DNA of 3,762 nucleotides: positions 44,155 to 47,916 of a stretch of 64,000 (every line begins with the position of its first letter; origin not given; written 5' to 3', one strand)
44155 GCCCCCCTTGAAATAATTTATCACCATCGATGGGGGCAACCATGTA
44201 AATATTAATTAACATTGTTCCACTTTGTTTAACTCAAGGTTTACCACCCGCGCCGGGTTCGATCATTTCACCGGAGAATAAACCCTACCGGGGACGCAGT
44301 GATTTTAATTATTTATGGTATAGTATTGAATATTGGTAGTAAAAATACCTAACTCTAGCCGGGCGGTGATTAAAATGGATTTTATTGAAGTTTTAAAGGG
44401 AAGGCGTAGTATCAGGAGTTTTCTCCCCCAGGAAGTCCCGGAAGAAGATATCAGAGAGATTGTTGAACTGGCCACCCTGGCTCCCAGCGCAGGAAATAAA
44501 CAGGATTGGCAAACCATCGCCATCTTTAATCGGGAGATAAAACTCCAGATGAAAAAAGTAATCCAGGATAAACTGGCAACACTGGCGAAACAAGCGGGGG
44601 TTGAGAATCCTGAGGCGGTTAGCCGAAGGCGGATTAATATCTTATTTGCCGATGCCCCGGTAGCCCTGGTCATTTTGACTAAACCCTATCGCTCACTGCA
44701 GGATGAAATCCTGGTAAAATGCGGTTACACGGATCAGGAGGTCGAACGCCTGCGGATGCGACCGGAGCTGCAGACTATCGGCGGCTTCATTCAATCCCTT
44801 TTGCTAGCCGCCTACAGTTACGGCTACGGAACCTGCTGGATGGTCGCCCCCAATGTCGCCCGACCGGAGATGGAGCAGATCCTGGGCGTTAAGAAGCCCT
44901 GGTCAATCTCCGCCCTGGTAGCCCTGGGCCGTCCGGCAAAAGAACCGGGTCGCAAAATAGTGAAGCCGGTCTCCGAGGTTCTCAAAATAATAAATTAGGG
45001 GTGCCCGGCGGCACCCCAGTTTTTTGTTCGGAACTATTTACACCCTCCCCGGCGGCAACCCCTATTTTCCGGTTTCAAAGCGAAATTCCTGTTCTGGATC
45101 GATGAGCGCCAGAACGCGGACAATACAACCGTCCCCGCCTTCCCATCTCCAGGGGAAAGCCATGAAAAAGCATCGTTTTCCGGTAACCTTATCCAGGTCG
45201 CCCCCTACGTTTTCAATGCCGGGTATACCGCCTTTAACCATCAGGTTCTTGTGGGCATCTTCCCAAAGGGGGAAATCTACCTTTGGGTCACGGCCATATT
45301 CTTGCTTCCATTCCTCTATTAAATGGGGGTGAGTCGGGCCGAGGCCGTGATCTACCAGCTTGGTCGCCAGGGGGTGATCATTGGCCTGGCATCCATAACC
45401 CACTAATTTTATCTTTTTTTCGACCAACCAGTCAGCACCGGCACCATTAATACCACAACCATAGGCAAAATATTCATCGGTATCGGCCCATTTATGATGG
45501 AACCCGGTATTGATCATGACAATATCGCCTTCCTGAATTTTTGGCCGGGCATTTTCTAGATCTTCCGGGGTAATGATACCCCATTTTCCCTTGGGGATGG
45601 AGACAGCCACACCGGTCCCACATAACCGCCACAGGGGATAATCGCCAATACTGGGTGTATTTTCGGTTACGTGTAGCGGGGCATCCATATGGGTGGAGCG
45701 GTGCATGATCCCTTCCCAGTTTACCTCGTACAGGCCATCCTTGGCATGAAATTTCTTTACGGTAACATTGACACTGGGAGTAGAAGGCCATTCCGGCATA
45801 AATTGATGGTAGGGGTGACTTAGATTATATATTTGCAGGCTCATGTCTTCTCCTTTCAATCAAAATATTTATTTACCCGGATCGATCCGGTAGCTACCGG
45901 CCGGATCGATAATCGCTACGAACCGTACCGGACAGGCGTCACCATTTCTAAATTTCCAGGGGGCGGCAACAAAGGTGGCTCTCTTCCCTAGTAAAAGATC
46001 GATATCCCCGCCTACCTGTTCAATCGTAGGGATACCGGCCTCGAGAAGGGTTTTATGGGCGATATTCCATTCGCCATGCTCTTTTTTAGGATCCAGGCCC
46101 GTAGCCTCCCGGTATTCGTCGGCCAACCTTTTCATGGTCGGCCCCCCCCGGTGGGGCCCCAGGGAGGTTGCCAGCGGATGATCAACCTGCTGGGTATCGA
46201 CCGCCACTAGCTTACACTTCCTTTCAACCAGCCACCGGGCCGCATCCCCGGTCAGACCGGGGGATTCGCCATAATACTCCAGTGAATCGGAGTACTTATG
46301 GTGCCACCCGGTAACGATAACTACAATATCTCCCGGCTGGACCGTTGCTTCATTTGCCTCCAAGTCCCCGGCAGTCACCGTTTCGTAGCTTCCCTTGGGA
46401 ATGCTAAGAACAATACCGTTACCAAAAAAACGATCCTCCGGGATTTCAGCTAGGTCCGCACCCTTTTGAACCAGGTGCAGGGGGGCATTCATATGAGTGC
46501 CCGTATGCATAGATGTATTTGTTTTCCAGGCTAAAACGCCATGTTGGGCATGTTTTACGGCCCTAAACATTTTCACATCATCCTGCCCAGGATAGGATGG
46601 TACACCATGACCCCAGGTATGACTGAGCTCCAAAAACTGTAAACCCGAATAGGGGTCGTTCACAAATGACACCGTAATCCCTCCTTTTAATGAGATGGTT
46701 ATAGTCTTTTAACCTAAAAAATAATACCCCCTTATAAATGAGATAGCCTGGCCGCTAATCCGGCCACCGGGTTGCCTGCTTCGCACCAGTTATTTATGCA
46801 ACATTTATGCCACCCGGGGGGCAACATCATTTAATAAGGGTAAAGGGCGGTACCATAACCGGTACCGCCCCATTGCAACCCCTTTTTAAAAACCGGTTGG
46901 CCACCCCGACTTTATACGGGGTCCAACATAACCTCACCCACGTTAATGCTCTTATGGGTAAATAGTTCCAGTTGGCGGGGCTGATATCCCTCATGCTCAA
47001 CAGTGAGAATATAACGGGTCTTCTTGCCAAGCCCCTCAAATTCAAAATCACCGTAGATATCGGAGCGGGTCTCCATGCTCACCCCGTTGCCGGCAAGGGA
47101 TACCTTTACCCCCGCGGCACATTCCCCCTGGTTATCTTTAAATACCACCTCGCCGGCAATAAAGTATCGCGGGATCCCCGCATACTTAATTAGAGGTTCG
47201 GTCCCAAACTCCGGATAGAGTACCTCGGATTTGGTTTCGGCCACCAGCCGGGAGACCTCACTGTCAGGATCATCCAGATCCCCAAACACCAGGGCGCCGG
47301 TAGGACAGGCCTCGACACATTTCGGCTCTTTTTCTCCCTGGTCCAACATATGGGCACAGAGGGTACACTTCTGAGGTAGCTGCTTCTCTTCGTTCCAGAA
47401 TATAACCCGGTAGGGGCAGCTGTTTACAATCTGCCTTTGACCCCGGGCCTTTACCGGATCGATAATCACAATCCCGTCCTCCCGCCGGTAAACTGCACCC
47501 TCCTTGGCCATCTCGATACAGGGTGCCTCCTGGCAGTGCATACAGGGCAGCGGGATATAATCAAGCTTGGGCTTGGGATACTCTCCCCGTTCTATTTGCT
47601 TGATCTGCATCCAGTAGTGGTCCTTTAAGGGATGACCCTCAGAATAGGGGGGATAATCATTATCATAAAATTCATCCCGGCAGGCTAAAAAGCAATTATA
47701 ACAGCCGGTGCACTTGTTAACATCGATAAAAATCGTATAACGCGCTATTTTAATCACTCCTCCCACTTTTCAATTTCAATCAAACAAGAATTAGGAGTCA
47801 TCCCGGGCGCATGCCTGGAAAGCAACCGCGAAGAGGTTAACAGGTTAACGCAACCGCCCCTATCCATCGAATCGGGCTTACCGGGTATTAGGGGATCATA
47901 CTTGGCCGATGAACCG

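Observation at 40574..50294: Two paralogous transhydroxylase-like molybdoenzyme pairs in one locus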

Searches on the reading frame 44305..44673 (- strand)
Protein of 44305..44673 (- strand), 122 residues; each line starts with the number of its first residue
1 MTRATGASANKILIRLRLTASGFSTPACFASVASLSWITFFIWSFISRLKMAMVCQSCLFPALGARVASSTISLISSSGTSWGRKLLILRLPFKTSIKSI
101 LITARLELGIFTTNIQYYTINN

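Call 13: search_protein_families(library=pfam, proteins=[window:44305-44673:-], max_evalue=0.00001)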
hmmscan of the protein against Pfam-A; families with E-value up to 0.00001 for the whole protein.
window:44305-44673:- (122 aa): 0 families

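Call 33: search_protein_families(library=ncbifam, proteins=[window:44305-44673:-], max_evalue=0.00001)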
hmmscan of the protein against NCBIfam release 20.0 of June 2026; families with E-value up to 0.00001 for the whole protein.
window:44305-44673:- (122 aa): 0 families

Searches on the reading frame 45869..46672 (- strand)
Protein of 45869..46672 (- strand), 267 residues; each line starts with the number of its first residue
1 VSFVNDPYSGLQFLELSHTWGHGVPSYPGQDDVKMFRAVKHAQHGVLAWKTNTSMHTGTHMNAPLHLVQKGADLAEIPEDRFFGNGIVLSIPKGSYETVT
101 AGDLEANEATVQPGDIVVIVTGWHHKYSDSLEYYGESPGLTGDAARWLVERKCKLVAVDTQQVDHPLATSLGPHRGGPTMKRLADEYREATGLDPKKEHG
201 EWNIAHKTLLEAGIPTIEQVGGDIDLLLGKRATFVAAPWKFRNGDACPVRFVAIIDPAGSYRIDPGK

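Call 13: search_protein_families(library=pfam, proteins=[window:45869-46672:-], max_evalue=0.00001)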
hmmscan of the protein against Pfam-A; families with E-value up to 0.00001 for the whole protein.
window:45869-46672:- (267 aa): 1 family
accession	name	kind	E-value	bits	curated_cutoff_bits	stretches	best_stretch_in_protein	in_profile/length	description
PF04199.19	Cyclase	-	9e-33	113.9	23.1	1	15-165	2-142/142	Putative cyclase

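Call 32: search_solved_structures(query=window:45869-46672:-, max_evalue=0.001)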
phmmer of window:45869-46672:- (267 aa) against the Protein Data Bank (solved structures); distinct sequences matched with E-value up to 0.001: 10.
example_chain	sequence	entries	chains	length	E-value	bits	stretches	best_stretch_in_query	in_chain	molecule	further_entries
1r61_A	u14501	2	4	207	9.5e-11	44.6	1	23-163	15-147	metal-dependent hydrolase | Hydrolase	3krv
5nnb_A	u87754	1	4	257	6e-09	38.8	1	38-152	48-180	isatin hydrolase A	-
8f9x_A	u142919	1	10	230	6e-09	38.8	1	14-176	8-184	Cyclase family protein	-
5nna_A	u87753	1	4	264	6.9e-09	38.5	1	39-152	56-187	isatin hydrolase A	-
4cog_A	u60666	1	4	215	1.1e-06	31.3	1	22-175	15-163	KYNURENINE FORMAMIDASE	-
8hmo_A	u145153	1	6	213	2.6e-06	30.1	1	46-164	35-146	Metal-dependent hydrolase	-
4co9_A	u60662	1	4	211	4e-06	29.5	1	13-166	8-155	KYNURENINE FORMAMIDASE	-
4cz1_A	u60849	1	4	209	4e-06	29.5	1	13-166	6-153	KYNURENINE FORMAMIDASE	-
4cob_A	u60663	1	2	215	7.4e-06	28.6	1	10-114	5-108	KYNURENINE FORMAMIDASE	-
5nmp_A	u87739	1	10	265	0.00075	22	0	25-161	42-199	Isatin hydrolase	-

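Call 33: search_protein_families(library=ncbifam, proteins=[window:45869-46672:-], max_evalue=0.00001)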
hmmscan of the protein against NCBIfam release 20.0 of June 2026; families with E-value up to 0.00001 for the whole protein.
window:45869-46672:- (267 aa): 1 family
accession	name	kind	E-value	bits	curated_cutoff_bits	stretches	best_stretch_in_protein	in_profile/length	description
TIGR03035.1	trp_arylform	equivalog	3.3e-15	56.6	223.05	1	14-170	3-154/206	arylformamidase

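Call 42: find_encoding_contigs(protein=window:45869-46672:-, flank=10000, max_places=6)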
Protein window:45869-46672:- (267 aa): 12 contigs read that carry it; 6 places shown.
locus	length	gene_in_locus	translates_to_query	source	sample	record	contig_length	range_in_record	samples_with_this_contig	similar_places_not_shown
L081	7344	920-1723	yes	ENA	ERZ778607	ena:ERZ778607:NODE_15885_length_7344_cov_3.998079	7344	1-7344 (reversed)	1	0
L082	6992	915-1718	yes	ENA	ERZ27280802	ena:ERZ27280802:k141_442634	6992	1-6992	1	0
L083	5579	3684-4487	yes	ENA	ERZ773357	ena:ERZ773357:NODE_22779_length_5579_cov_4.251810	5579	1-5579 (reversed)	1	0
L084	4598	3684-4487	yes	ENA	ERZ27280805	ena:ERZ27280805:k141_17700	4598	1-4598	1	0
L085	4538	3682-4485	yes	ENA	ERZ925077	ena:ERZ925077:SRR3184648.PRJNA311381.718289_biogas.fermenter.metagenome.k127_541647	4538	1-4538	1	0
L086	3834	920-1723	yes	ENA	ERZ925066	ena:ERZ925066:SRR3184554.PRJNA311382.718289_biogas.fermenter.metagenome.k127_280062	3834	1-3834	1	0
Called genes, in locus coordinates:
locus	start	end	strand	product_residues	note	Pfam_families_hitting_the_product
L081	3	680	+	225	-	?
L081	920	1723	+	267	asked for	PF04199:Cyclase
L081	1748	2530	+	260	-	PF04199:Cyclase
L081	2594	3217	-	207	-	PF00881:Nitroreductase, PF14512:TM1586_NiRdase (faint)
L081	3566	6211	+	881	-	PF21423:AhtL-like_1st (weak), PF00384:Molybdopterin, PF01568:Molydop_binding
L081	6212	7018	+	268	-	PF13247:Fer4_11, PF13187:Fer4_9 (weak), PF00037:Fer4, PF12797:Fer4_2 (weak), PF12837:Fer4_6 (weak), PF13237:Fer4_10, PF13620:CarboxypepD_reg, PF13715:CarbopepD_reg_2 (weak), +5 more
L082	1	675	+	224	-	?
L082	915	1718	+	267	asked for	PF04199:Cyclase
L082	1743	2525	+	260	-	PF04199:Cyclase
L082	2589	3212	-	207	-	PF00881:Nitroreductase, PF14512:TM1586_NiRdase (faint)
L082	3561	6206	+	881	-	PF21423:AhtL-like_1st (weak), PF00384:Molybdopterin, PF01568:Molydop_binding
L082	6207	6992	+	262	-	?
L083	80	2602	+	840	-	PF21423:AhtL-like_1st, PF00384:Molybdopterin, PF01568:Molydop_binding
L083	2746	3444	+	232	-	PF13247:Fer4_11, PF13620:CarboxypepD_reg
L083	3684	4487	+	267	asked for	PF04199:Cyclase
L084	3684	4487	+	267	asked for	PF04199:Cyclase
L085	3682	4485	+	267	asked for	PF04199:Cyclase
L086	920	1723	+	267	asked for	PF04199:Cyclase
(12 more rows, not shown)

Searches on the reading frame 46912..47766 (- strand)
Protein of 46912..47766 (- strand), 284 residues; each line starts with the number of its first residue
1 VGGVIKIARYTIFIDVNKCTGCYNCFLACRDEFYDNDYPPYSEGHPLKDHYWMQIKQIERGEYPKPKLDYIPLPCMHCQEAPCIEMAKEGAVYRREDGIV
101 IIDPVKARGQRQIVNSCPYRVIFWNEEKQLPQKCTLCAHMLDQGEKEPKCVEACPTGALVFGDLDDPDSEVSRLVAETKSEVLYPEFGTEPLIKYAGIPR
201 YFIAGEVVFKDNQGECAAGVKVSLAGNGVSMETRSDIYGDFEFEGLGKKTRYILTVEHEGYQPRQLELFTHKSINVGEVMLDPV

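Call 7: search_protein_families(library=pfam, proteins=[window:46912-47766:-])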
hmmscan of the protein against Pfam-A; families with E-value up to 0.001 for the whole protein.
window:46912-47766:- (284 aa): 7 families
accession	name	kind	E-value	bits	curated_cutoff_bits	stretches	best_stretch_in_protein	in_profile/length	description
PF13247.11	Fer4_11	-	9.9e-29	99.9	26.2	1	68-163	3-99/100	4Fe-4S dicluster domain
PF12838.12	Fer4_7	-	1.4e-07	32.3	27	0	18-85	1-46/52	4Fe-4S dicluster domain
PF13620.12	CarboxypepD_reg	-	1.4e-07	32.2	32.3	1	204-267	3-65/82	Carboxypeptidase regulatory-like domain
PF13715.12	CarbopepD_reg_2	-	4.6e-05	23.8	32.2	1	205-269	3-63/88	CarboxypepD_reg-like domain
PF00037.32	Fer4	-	0.00038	20.6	21.1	0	13-29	2-18/24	4Fe-4S binding domain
PF13237.11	Fer4_10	-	0.00046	20.5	25.5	0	12-85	2-50/53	4Fe-4S dicluster domain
PF13187.11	Fer4_9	-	0.00094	19.6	27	0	16-31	34-49/52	4Fe-4S dicluster domain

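Call 8: search_protein_families(library=ncbifam, proteins=[window:46912-47766:-])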
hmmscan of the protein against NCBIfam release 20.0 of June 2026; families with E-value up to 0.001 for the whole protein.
window:46912-47766:- (284 aa): 19 families
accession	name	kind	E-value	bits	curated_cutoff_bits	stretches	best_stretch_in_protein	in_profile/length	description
NF041715.1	arsenate_red_ArrB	equivalog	3.1e-39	134.9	450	2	9-128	2-110/233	arsenate respiratory reductase iron-sulfur subunit ArrB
NF011569.0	PRK14993.1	equivalog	7.6e-36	123.8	416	1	8-203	42-229/244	tetrathionate reductase subunit TtrB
NF045797.1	DsrO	equivalog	8.5e-35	120.3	200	1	7-196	41-234/235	sulfate reduction electron transfer complex DsrMKJOP subunit DsrO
TIGR03149.1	cyt_nit_nrfC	equivalog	1.6e-34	119.3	377.6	1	6-192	35-212/225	cytochrome c nitrite reductase Fe-S protein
TIGR03478.1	DMSO_red_II_bet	subfamily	1.6e-33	116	480.7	1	59-200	115-255/321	DMSO reductase family type II enzyme, iron-sulfur subunit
NF042979.1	EthbenzDh_ebdB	equivalog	3.2e-29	101.9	740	1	59-196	137-275/354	ethylbenzene dehydrogenase subunit beta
NF041782.1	mnquin_red_QrcC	equivalog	4.5e-29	101.8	400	2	10-125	1-119/239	menaquinone reductase iron-sulfur cluster-binding subunit QrcC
TIGR02951.1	DMSO_dmsB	equivalog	1.1e-27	97.1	214.1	1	10-166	2-155/161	DMSO/selenate family reductase complex B subunit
TIGR01582.1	FDH-beta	equivalog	3.4e-21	75.6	334.7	1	11-180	23-198/283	formate dehydrogenase subunit beta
NF008134.0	PRK10882.1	equivalog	7.3e-21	74.6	263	1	12-191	41-236/329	hydrogenase 2 operon protein HybA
TIGR01660.1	narH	equivalog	2.9e-18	65.6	524.05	1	48-158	156-266/492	nitrate reductase subunit beta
NF045715.1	sulf_resp_HmcB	equivalog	3.2e-16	59.3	420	1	10-166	37-200/307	sulfate respiration complex iron-sulfur protein HmcB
NF007382.0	PRK09898.1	equivalog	4.1e-13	49.3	213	1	3-160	52-199/208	ferredoxin-like protein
NF009408.0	PRK12769.1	equivalog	1.2e-12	46.8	1003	1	12-160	5-143/659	formate-dependent uric acid utilization protein AegA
NF009451.0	PRK12809.1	equivalog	1.5e-11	43.3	1154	1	12-163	5-138/639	formate-dependent uric acid utilization protein YgfT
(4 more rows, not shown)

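Call 15: search_solved_structures(query=window:46912-47766:-, show_alignments=1)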
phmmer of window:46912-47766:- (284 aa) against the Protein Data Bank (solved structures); distinct sequences matched with E-value up to 0.001: 24.
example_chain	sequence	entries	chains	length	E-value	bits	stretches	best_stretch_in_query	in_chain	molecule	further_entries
4v4c_B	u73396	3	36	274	1.7e-62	214.7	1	9-279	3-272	Pyrogallol hydroxytransferase small subunit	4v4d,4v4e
2vpw_B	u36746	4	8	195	4.2e-35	124.7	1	8-199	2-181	NRFC PROTEIN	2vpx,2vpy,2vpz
6cz7_B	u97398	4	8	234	8.4e-33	117.2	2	11-126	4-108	4Fe-4S ferredoxin, iron-sulfur binding domain protein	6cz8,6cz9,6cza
2ivf_B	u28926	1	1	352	3.9e-29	105.1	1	59-196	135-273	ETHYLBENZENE DEHYDROGENASE BETA-SUBUNIT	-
4ydd_B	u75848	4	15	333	4.1e-27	98.5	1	60-196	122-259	DMSO reductase family type II enzyme, iron-sulfur subunit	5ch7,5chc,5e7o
1q16_B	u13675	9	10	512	8.2e-18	68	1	49-165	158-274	Respiratory nitrate reductase 1 beta chain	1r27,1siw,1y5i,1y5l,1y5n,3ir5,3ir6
7b04_A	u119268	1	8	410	1.1e-17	67.6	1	70-199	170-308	Nitrite oxidoreductase subunit B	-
1h0h_B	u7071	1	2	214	2.4e-17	66.5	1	12-180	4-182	FORMATE DEHYDROGENASE SUBUNIT BETA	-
6f0k_B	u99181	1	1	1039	2.9e-17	66.2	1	10-125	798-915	Fe-S-cluster-containing hydrogenase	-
1y4z_B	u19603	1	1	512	4.3e-17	65.6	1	49-165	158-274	Respiratory nitrate reductase 1 beta chain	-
3egw_B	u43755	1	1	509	4.9e-17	65.4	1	49-165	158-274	Respiratory nitrate reductase 1 beta chain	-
8k9e_B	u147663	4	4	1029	3.4e-16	62.7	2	12-125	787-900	Fe-S-cluster-containing hydrogenase components 1-like protein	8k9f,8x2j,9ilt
30gj_B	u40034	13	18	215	1e-15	61.1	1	12-180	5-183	Formate dehydrogenase, beta subunit, putative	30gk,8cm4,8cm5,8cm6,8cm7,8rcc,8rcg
8rc8_B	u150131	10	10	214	1.1e-15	60.9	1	12-180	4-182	Formate dehydrogenase, beta subunit, putative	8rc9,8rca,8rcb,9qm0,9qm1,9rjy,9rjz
6sdr_B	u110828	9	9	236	1.3e-15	60.7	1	12-180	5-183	Formate dehydrogenase, beta subunit, putative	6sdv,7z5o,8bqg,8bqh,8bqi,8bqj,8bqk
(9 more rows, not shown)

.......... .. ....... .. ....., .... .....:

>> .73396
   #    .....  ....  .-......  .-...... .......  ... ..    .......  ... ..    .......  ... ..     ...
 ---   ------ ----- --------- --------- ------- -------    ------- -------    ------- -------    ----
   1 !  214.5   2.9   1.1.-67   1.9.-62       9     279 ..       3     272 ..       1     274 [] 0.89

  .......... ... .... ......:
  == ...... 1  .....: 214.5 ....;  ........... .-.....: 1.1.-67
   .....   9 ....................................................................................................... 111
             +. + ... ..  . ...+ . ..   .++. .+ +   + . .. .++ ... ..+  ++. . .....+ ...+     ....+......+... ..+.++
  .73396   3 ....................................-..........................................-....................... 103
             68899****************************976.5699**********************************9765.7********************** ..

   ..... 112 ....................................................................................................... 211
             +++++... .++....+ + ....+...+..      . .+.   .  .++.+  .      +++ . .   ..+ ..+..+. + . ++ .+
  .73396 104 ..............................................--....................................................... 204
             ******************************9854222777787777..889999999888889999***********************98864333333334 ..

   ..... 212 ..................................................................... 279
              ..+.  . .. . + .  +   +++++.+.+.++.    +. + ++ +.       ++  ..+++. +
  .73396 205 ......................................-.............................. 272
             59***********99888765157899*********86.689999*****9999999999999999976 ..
